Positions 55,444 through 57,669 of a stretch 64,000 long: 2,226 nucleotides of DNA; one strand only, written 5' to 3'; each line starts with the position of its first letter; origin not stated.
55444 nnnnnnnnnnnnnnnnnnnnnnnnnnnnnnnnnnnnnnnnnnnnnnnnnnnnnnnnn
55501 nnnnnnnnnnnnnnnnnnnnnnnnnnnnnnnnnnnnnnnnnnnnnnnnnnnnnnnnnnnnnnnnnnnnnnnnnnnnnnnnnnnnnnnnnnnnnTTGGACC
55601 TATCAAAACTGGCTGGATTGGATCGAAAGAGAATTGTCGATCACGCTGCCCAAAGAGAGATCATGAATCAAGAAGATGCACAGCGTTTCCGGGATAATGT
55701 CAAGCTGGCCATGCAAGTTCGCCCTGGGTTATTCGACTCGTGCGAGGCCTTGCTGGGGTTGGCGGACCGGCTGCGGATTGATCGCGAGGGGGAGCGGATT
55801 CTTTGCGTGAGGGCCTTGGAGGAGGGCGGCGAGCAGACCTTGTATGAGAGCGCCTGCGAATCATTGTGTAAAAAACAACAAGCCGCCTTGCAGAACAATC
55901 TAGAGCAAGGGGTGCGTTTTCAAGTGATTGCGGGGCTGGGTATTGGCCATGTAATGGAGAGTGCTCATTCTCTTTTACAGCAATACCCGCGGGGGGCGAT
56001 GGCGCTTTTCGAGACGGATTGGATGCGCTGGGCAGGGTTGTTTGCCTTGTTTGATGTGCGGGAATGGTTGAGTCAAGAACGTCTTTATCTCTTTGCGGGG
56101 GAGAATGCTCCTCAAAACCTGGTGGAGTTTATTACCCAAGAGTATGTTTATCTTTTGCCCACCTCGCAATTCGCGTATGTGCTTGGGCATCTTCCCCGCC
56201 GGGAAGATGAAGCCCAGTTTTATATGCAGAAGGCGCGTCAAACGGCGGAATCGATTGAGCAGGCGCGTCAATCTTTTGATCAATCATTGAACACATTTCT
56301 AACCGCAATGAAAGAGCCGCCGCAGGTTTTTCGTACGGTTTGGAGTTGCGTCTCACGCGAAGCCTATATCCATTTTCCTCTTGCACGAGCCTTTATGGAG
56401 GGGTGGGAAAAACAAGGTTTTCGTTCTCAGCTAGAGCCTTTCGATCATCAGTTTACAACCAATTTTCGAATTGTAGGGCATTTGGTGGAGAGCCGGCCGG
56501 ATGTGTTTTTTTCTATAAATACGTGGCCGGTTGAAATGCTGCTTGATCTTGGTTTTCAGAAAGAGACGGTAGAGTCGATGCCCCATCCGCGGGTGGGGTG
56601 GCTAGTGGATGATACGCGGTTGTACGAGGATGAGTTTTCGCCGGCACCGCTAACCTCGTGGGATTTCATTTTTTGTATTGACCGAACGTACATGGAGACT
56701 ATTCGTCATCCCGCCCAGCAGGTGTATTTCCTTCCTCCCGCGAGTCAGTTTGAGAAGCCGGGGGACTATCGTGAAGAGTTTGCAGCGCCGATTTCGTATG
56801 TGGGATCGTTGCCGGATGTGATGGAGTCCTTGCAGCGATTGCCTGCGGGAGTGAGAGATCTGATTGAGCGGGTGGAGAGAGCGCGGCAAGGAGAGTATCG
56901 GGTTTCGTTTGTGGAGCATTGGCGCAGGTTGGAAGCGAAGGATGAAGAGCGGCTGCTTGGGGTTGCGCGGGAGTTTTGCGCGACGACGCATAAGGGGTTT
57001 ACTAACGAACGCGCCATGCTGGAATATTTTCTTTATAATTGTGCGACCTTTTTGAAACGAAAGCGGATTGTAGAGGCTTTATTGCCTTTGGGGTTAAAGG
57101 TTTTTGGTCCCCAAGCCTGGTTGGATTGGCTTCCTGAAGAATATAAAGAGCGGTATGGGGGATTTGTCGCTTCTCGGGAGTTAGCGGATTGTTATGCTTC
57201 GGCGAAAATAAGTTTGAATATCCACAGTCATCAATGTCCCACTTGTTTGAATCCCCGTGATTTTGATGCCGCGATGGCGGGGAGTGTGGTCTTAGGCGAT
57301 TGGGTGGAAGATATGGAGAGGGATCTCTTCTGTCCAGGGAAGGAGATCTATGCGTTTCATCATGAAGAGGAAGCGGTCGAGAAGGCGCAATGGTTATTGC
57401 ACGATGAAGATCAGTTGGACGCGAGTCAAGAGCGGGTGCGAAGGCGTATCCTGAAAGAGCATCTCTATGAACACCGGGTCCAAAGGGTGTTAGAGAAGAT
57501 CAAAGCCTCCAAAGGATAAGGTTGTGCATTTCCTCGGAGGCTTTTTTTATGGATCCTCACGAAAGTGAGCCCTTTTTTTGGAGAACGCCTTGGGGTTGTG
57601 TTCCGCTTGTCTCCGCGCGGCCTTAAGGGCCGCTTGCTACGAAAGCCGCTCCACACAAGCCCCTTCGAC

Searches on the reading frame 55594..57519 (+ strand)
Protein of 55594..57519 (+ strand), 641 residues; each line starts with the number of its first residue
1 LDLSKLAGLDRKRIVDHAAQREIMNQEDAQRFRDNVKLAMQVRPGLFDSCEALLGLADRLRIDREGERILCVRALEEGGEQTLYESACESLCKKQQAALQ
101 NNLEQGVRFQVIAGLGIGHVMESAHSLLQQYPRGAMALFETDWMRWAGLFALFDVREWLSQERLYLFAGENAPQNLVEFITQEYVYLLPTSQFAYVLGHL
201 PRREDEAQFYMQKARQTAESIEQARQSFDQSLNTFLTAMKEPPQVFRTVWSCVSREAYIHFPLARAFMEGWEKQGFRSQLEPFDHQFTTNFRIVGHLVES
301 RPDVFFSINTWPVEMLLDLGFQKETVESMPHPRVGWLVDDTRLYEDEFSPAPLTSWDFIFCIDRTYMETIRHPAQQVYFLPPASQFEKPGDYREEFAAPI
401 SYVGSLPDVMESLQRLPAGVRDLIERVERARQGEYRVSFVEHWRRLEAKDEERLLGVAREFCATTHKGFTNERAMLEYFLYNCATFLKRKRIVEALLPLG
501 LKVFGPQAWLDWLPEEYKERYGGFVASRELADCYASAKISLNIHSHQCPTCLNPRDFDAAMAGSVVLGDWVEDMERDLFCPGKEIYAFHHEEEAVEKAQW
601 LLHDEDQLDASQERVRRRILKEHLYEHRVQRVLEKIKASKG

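Call 18: search_protein_families(library=ncbifam, proteins=[window:55594-57519:+])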
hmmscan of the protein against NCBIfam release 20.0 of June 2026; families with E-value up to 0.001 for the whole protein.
window:55594-57519:+ (641 aa): 0 families

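Call 49: search_protein_families(library=pfam, proteins=[window:55594-57519:+], max_evalue=0.00001)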
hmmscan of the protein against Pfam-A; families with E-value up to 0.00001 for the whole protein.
window:55594-57519:+ (641 aa): 1 family
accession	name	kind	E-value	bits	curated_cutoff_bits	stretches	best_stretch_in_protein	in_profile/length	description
PF13524.12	Glyco_trans_1_2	-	1.1e-24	87.4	25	1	489-633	1-143/144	Glycosyl transferase-like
